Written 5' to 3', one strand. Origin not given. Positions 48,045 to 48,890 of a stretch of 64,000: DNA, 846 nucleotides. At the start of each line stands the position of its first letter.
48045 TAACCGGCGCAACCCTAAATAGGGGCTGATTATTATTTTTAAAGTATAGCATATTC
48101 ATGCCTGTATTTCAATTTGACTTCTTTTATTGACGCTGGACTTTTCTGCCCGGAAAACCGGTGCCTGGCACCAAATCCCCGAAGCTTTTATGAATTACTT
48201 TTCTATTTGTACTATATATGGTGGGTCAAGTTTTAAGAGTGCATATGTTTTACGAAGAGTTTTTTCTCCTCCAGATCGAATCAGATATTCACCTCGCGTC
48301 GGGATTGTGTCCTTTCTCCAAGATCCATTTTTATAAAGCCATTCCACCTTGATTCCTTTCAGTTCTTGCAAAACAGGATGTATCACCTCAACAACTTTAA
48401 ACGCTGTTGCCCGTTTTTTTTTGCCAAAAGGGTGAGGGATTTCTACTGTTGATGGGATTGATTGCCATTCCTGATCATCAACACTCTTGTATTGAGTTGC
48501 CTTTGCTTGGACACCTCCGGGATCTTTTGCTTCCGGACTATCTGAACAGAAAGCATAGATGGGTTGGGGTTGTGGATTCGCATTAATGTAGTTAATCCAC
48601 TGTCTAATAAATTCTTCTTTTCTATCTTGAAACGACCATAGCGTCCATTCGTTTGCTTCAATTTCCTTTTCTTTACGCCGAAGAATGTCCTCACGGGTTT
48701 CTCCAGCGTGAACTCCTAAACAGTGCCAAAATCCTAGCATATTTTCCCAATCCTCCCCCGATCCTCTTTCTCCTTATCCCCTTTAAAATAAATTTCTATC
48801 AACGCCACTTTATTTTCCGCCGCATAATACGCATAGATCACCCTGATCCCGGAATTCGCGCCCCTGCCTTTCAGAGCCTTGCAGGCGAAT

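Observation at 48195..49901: Three-gene operon: HTH-Panacea (SocA-like) antitoxin, RelE/ParE toxin and an unknown 181-aa protein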

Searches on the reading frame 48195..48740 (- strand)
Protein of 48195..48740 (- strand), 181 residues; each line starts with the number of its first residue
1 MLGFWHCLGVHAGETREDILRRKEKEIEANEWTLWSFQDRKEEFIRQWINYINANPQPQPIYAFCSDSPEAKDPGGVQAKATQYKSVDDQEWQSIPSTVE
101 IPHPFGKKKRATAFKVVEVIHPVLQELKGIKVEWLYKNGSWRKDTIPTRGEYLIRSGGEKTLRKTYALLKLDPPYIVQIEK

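Call 3: search_protein_families(library=pfam, proteins=[window:48195-48740:-], max_evalue=1)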
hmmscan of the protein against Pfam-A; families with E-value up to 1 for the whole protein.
window:48195-48740:- (181 aa): 0 families

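Call 4: search_protein_families(library=ncbifam, proteins=[window:48195-48740:-], max_evalue=1)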
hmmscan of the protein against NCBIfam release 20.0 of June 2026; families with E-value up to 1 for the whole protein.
window:48195-48740:- (181 aa): 1 family
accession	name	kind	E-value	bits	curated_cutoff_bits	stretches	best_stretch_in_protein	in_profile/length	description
NF053843.1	NcldAssocNapAMycb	equivalog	0.094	12.7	160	1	14-50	27-63/113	nucleoid-associated protein NapA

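Call 5: search_protein_families(library=padloc, proteins=[window:48195-48740:-], max_evalue=1)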
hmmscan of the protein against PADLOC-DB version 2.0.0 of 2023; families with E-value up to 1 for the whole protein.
window:48195-48740:- (181 aa): 0 families

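Call 6: search_protein_families(library=phrogs, proteins=[window:48195-48740:-], max_evalue=1)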
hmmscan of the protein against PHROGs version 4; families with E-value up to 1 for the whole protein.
window:48195-48740:- (181 aa): 0 families

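Call 8: find_homologous_proteins(query=window:48195-48740:-)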
Query window:48195-48740:- (181 aa): 15 proteins with E <= 0.001 among 39 candidates.
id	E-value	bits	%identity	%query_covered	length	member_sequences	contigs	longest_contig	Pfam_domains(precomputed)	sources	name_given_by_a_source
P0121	9.2e-75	269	92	69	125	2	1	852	-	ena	-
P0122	1.7e-48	183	49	99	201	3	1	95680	-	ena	-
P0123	8.8e-46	174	45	99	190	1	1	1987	-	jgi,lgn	jgi:hypothetical protein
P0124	3.6e-45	172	47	97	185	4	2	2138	-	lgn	-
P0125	1.2e-44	170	49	97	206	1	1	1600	-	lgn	-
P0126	2.0e-39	153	45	98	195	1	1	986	-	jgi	-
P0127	9.9e-37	145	42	98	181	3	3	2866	-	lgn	-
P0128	1.6e-35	141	43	99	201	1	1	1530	-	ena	-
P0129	3.9e-35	139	43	98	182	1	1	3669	-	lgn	-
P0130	1.6e-33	134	42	99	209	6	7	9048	-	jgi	jgi:hypothetical protein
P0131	1.9e-33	134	40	98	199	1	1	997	-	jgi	jgi:hypothetical protein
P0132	2.6e-33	133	41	98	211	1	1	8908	-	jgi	jgi:hypothetical protein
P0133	6.5e-33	132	41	99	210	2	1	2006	-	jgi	jgi:hypothetical protein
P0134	1.0e-32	132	40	99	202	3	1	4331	-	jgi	-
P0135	5.5e-31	126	41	98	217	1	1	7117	-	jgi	jgi:hypothetical protein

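Call 14: search_solved_structures(query=A1, max_evalue=10, show_alignments=2)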
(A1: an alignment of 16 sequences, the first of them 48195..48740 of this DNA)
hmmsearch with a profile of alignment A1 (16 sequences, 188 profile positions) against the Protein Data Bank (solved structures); distinct sequences matched with E-value up to 10: 0.

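Call 15: find_encoding_contigs(protein=P0122, flank=5000, max_places=3)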
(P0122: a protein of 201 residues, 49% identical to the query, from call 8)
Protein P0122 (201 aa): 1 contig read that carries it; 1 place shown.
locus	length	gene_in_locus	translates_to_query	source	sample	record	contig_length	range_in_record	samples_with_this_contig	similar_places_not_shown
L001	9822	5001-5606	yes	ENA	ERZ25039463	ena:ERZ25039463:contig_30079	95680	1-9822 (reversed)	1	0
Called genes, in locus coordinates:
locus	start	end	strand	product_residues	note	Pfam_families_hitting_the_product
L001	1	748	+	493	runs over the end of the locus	PF03717:PBP_dimer, PF00905:Transpeptidase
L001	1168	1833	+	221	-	PF01098:FTSW_RODA_SPOVE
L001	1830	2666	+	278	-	PF03330:DPBB_1, PF05036:SPOR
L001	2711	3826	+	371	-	PF00768:Peptidase_S11, PF13354:Beta-lactamase2, PF07943:PBP5_C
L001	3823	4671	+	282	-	PF01063:Aminotran_4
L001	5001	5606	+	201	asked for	-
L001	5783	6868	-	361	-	PF13384:HTH_23, PF13518:HTH_28, PF13551:HTH_29, PF13565:HTH_32, PF13358:DDE_3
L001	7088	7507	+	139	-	PF08818:DUF1801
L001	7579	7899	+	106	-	PF08734:GYD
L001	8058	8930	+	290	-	PF00583:Acetyltransf_1, PF13673:Acetyltransf_10 (weak), PF13508:Acetyltransf_7 (weak), PF18014:Acetyltransf_18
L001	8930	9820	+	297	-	?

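Call 16: find_encoding_contigs(protein=P0130, flank=5000, max_places=4)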
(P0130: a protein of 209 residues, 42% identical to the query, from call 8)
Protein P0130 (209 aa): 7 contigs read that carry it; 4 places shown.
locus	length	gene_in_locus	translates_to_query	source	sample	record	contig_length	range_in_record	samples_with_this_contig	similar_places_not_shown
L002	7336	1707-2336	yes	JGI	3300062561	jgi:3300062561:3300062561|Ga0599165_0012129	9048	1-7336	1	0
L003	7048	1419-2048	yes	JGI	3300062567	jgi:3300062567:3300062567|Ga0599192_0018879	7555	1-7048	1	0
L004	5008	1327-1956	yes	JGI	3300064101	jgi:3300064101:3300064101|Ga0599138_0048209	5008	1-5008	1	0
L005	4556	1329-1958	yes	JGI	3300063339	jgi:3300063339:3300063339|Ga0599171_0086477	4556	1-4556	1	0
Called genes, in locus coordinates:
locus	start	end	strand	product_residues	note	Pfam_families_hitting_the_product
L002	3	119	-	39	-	?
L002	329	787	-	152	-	-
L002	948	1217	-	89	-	-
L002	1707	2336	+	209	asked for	-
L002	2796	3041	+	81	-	-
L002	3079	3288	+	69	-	PF03938:OmpH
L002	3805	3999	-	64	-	-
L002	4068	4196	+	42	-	-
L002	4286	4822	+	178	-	PF13384:HTH_23, PF13518:HTH_28 (weak), PF13551:HTH_29, PF13565:HTH_32, PF13592:HTH_33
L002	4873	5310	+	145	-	PF13358:DDE_3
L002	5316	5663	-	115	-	-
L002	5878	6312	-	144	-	-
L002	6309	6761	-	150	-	-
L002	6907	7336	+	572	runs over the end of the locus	PF00589:Phage_integrase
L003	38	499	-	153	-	-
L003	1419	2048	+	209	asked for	-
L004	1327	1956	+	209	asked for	-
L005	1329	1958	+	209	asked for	-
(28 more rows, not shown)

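Call 17: find_encoding_contigs(protein=P0132, flank=5000, max_places=3)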
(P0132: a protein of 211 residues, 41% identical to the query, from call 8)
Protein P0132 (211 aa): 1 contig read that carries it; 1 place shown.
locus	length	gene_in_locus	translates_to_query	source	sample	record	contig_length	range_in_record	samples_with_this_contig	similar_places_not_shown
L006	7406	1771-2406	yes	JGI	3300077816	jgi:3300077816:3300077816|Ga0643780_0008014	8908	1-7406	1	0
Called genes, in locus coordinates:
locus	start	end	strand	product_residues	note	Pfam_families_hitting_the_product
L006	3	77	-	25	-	?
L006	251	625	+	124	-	-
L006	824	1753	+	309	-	PF14022:DUF4238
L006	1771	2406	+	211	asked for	-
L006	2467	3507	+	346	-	PF14279:HNH_5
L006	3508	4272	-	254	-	-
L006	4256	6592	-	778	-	-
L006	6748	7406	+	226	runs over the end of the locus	-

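Call 19: find_related_loci(query=A1, collection=metagenome_contigs, flank=5000)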
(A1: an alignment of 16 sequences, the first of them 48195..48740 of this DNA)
Query A1 (181 aa) in metagenome_contigs; peptide patterns used: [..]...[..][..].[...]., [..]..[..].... (x = any residue, [..] = any of these).
176 stretches matched a pattern; 136 encode a relative of the query (tblastn E <= 1e-3); the best 80 are kept; 80 distinct loci.
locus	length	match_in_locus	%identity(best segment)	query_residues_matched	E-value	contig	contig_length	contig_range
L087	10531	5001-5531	49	2-181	1e-54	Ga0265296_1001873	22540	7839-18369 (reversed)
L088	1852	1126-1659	49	2-181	6e-52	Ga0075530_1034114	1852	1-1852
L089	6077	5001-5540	48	2-181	3e-50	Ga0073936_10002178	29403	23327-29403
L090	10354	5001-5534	49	1-180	3e-50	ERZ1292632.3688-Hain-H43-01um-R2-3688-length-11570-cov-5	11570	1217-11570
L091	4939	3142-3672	48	1-179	5e-50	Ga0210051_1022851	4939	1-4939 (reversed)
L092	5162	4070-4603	44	1-181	7e-50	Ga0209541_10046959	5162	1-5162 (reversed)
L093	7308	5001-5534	47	2-181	9e-50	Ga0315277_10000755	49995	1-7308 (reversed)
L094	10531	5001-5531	45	2-181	1e-48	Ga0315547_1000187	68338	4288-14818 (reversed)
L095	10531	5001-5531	45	2-181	1e-48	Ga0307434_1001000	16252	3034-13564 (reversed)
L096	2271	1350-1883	47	2-181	1e-48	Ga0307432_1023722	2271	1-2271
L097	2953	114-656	43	1-181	2e-48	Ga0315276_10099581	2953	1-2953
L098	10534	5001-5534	46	2-181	1e-47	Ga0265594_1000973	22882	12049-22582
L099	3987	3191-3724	46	2-181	1e-47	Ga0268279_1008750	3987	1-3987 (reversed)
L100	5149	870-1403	46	2-181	1e-47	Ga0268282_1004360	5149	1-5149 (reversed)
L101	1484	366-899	46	2-181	3e-48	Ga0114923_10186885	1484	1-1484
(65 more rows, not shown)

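Call 28: search_protein_representatives(alignment_id=A1)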
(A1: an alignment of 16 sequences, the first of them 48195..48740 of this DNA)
Query: 16 sequences, 188 profile positions. Proteins with E-value up to 0.001 (for the whole library): 333; up to 1e-10: 223; up to 1e-30: 103. The best 150 are listed.
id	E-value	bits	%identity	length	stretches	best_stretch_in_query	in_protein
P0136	7.6e-82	290.1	-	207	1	2-186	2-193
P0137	5.6e-74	264.4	-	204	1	2-186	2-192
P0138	1.3e-72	259.9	-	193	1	4-184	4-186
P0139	2.2e-71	256.0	-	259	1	2-185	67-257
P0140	3.0e-70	252.3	-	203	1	2-185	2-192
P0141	2.8e-68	245.8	-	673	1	5-185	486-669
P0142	6.0e-67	241.5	-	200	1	4-184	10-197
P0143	7.9e-67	241.1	-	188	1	2-183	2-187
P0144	1.2e-65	237.2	-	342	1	2-186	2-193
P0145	6.7e-65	234.8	-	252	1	3-184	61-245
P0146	8.6e-65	234.5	-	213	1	3-185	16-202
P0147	1.9e-64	233.3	-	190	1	4-182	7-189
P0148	4.5e-64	232.1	-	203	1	2-185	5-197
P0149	6.3e-64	231.7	-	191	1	2-185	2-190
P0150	1.0e-63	230.9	-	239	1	3-182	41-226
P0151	1.3e-63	230.6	-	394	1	2-186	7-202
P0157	1.2e-60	220.9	-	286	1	5-185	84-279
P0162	1.1e-58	214.6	-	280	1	3-184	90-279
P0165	1.6e-56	207.5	-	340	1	3-186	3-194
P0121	2.8e-48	180.6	-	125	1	8-126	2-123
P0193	1.2e-45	172.0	-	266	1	7-184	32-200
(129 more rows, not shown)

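Call 29: list_cluster_members(proteins=[window:48195-48740:-, window:48734-49099:-, window:49083-49901:-])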
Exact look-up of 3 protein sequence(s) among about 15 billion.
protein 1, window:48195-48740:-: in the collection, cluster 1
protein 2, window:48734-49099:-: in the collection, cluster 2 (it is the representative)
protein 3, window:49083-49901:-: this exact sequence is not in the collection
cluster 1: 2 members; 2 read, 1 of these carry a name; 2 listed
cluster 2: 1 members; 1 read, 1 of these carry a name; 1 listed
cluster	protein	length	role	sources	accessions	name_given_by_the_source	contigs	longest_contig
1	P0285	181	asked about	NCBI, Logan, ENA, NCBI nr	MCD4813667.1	hypothetical protein K8S19_08255 [bacterium] | hypothetical protein [bacterium]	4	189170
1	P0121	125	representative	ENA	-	-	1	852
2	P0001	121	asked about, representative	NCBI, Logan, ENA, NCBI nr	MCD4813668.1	hypothetical protein K8S19_08260 [bacterium] | hypothetical protein [bacterium]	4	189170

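Call 30: find_encoding_contigs(protein=P0121, flank=5000, max_places=3)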
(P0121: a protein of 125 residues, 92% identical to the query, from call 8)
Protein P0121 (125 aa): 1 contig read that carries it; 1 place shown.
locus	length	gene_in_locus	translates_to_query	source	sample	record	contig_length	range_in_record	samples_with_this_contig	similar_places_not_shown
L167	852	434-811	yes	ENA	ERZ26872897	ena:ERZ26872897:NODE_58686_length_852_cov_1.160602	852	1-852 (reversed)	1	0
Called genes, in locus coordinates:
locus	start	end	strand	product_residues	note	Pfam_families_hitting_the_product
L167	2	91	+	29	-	?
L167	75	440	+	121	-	-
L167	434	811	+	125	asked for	-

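Call 31: find_homologous_proteins(query=A1, max_evalue=0.001)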
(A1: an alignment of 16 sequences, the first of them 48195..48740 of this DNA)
Query A1 (16 sequences) (181 aa, profile of the alignment): 415 proteins with E <= 0.001 among 3431 candidates; the best 120 are listed.
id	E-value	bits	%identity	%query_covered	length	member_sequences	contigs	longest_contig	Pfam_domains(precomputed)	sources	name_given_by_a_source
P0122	3.1e-89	316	49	99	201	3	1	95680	-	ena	-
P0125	1.2e-87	311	49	97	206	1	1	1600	-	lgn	-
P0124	1.8e-87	310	47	97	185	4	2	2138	-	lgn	-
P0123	1.9e-87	310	45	99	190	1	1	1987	-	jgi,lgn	jgi:hypothetical protein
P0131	2.4e-86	306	40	98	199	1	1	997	-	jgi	jgi:hypothetical protein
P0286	3.7e-86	306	39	98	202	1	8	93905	-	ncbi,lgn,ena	-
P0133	9.6e-86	304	41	99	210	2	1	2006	-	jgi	jgi:hypothetical protein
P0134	1.6e-84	301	40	99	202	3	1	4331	-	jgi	-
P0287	2.7e-84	300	41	98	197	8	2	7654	-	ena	-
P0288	5.8e-84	299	45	99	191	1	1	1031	-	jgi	jgi:hypothetical protein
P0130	1.1e-83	298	42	99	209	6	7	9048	-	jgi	jgi:hypothetical protein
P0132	1.3e-83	297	41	98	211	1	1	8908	-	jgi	jgi:hypothetical protein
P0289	2.4e-83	297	42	99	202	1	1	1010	-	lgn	-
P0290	2.7e-83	296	41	98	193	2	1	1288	-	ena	-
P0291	5.8e-83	295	41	98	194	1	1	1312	-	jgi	jgi:hypothetical protein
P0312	1.6e-79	284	38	99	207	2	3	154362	-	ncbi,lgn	-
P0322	1.8e-78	281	40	98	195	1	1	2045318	-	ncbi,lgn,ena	-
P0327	2.7e-77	277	44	98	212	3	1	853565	-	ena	-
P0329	7.6e-77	275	42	98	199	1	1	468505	-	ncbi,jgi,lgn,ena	-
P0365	2.1e-73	264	41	98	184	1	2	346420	-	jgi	jgi:hypothetical protein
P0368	5.3e-73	263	42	98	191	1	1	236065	-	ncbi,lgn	-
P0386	6.3e-72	259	41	99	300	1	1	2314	-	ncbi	-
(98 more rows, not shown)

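Call 36: predict_structure(alignment_id=A3)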
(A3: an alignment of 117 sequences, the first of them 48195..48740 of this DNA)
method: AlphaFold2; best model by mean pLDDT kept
length: 181 residues; sequences in the alignment: 117
mean_pLDDT: 92.9   pTM: 0.89
mean pLDDT of the five models: 92.9, 92.8, 92.6, 92.3, 91.5
residues with pLDDT >= 90: 147; 70-90: 34; 50-70: 0; < 50: 0
segments of 3 or more residues with pLDDT < 50: none
pLDDT, mean of each block of 10 residues (from residue 1): 92 92 98 96 95 85 91 81 96 98 92 98 87 95 92 95 95 97 92
secondary structure, 60 per line:
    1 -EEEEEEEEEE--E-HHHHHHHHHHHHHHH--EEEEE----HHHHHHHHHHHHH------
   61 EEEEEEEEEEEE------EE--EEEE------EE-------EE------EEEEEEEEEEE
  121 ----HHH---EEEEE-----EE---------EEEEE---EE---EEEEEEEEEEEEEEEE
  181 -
elements in order: E2-11 H16-30 E33-37 H42-54 E61-72 E83-86 E110-120 E131-135 E152-156 E165-180

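Call 41: fold_search(model_id=the predicted structure, library=pdb)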
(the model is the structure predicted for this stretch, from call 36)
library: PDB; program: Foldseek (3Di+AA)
matches with E <= 10: 562; with E <= 0.001: 0
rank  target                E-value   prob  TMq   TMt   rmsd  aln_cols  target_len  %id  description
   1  7ywb_A                1.1e-01  0.23  0.22  0.26  14.6       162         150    9  Crystal structure of YTHDF2 in complex with N6-Methyladenine (released 2022-03-16)
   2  4wqn_A                1.1e-01  0.23  0.22  0.26  14.8       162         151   10  Crystal structure of N6-methyladenosine RNA reader YTHDF2 (released 2014-11-19)
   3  7r5w_B                1.1e-01  0.21  0.22  0.26  14.7       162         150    9  Crystal structure of YTHDF2 with compound YLI_DF_029 (released 2022-03-16)
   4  7yxe_A                1.3e-01  0.20  0.22  0.26  14.6       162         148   10  Crystal structure of YTHDF2 with compound ZA_143 (released 2022-03-02)
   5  7yz8_B                1.5e-01  0.11  0.19  0.18  15.5       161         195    7  Triclinic crystal structure of YTHDF1 YTH domain (544AVV546 mutant) (released 2023-03-01)
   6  7z8w_B                1.6e-01  0.20  0.22  0.25  14.6       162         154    9  Crystal structure of YTHDF2 with compound YLI_DC1_018 (released 2022-03-30)
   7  7z4u_B                1.7e-01  0.18  0.22  0.26  14.7       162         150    9  Crystal structure of YTHDF2 with compound YLI_DF_028 (released 2022-03-16)
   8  7yx6_A                1.8e-01  0.18  0.22  0.26  14.7       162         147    9  Crystal structure of YTHDF2 with compound YLI_DF_027 (released 2022-02-23)
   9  7z8w_A                2.0e-01  0.18  0.21  0.26  12.4       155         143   11  Crystal structure of YTHDF2 with compound YLI_DC1_018 (released 2022-03-30)
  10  4u8t_A                2.2e-01  0.18  0.22  0.24  12.7       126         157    8  Crystal structure of YTH domain of Zygosaccharomyces rouxii MRB1 protein in complex with N6-Methyladenosine RNA (released 2014-09-10)
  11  9qem_A                2.2e-01  0.16  0.23  0.28  14.4       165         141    9  Crystal structure of YTHDF2 in complex with compound 3 (AI-DF2-11) (released 2025-07-09)
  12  7r5w_A                2.5e-01  0.16  0.22  0.26  14.4       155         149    9  Crystal structure of YTHDF2 with compound YLI_DF_029 (released 2022-03-16)
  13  4rdn_A                2.5e-01  0.15  0.22  0.26  14.6       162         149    9  Structure of YTH-YTHDF2 in complex with m6A (released 2014-12-24)
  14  4u8t_E                2.5e-01  0.13  0.20  0.23  14.4       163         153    6  Crystal structure of YTH domain of Zygosaccharomyces rouxii MRB1 protein in complex with N6-Methyladenosine RNA (released 2014-09-10)
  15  7a1v_A                2.9e-01  0.15  0.22  0.26  14.8       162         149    9  Crystal structure of YTHDF2 in complex with m1A (released 2021-08-25)
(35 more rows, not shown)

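Call 45: search_protein_families(library=pfam, proteins=[P0141, P0144, P0151, P0165, P0139, P0157, P0162, P0386, P0145, P0193], max_evalue=0.1)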
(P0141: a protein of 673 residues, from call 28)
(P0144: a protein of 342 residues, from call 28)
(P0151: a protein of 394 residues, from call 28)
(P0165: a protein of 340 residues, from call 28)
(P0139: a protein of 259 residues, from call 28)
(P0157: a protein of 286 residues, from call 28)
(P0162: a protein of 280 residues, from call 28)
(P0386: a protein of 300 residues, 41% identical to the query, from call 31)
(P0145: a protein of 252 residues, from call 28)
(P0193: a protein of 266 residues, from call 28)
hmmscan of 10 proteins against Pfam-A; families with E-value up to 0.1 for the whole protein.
P0141 (673 aa): 0 families

P0144 (342 aa): 0 families

P0151 (394 aa): 0 families

P0165 (340 aa): 0 families

P0139 (259 aa): 0 families

P0157 (286 aa): 0 families

P0162 (280 aa): 0 families

P0386 (300 aa): 0 families

P0145 (252 aa): 0 families

P0193 (266 aa): 0 families

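Call 46: search_protein_families(library=pfam, alignment_id=A3, max_evalue=1)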
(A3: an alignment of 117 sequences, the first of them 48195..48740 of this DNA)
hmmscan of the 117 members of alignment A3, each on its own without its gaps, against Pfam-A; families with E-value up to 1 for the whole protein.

A. member 1, window:48195-48740:- (181 aa): 0 families

B. families by the number of members that match (of 117 scanned): 18 families
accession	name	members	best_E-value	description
PF18755.6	RAMA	6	0.022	Restriction Enzyme Adenine Methylase Associated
PF13940.11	Ldr_toxin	3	0.16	Toxin Ldr, type I toxin-antitoxin system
PF02197.22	RIIa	2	0.03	Regulatory subunit of type II PKA R-subunit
PF20417.3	Gemin6_C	2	0.072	Gemin6 C-terminal domain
PF06101.16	Vps62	1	0.026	Vacuolar protein sorting-associated protein 62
PF24405.1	Pua-like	1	0.035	Pua-like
PF20847.2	PNM8A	1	0.039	Paraneoplastic antigen 8A protein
PF21198.3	ASH2L-like_WH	1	0.041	Set1/Ash2 histone methyltransferase complex subunit ASH2-like, WH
PF06398.17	Pex24p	1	0.045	Integral peroxisomal membrane peroxin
PF11793.14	FANCL_C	1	0.059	FANCL C-terminal domain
PF00102.32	Y_phosphatase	1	0.067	Protein-tyrosine phosphatase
PF05964.19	FYRN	1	0.078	F/Y-rich N-terminus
PF00687.26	Ribosomal_L1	1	0.1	Ribosomal protein L1p/L10e family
PF06615.16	Circovir2_Orf1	1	0.11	Circovirus 2, Orf1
PF21469.2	BH1974-like_central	1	0.12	BH1974-like, central domain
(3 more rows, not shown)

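Call 47: find_encoding_contigs(protein=P0322, flank=5000, max_places=1)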
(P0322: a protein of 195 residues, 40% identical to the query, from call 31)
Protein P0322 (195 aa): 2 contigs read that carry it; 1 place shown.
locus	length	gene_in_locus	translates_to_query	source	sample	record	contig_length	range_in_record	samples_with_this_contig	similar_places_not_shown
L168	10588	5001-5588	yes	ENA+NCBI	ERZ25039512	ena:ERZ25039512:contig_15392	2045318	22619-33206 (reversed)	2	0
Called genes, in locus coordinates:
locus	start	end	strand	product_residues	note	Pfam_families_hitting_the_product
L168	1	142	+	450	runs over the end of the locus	PF03972:MmgE_PrpD_N, PF19305:MmgE_PrpD_C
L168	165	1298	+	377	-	PF00890:FAD_binding_2 (weak), PF01266:DAO, PF01494:FAD_binding_3 (faint), PF05834:Lycopene_cycl (faint), PF07992:Pyr_redox_2 (faint), PF13450:NAD_binding_8 (weak)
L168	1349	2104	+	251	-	PF13411:MerR_1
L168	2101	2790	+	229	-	PF01209:Ubie_methyltran, PF02353:CMAS (weak), PF13489:Methyltransf_23, PF13847:Methyltransf_31, PF08241:Methyltransf_11, PF08242:Methyltransf_12, PF13649:Methyltransf_25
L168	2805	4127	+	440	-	PF00425:Chorismate_bind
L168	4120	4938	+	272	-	PF12686:DUF3800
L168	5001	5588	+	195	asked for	-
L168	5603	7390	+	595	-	PF02776:TPP_enzyme_N, PF16582:TPP_enzyme_M_2, PF02775:TPP_enzyme_C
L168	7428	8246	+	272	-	PF00561:Abhydrolase_1, PF00975:Thioesterase, PF12146:Hydrolase_4, PF12697:Abhydrolase_6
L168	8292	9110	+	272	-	PF00378:ECH_1, PF16113:ECH_2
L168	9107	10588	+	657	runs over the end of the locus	PF01040:UbiA, PF02746:MR_MLE_N (weak), PF13378:MR_MLE_C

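Call 48: find_encoding_contigs(protein=P0327, flank=5000, max_places=1)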
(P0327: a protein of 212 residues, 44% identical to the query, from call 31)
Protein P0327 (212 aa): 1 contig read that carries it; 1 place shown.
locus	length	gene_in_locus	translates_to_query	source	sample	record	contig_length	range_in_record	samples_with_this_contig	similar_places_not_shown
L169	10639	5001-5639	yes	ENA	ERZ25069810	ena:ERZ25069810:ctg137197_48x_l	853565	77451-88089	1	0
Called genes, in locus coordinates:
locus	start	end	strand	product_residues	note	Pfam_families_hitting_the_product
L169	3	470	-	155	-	PF02470:MlaD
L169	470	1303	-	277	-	PF02405:MlaE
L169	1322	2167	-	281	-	PF00005:ABC_tran, PF13304:AAA_21 (faint)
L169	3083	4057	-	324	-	PF00892:EamA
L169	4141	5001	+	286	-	PF00126:HTH_1, PF03466:LysR_substrate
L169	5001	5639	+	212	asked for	-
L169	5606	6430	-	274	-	PF02649:GCHY-1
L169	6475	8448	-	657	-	PF13292:DXP_synthase_N, PF02775:TPP_enzyme_C (weak), PF02779:Transket_pyr, PF02780:Transketolase_C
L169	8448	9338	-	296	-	PF00348:polyprenyl_synt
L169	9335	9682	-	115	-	PF02609:Exonuc_VII_S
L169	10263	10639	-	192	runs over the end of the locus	PF13274:SocA_Panacea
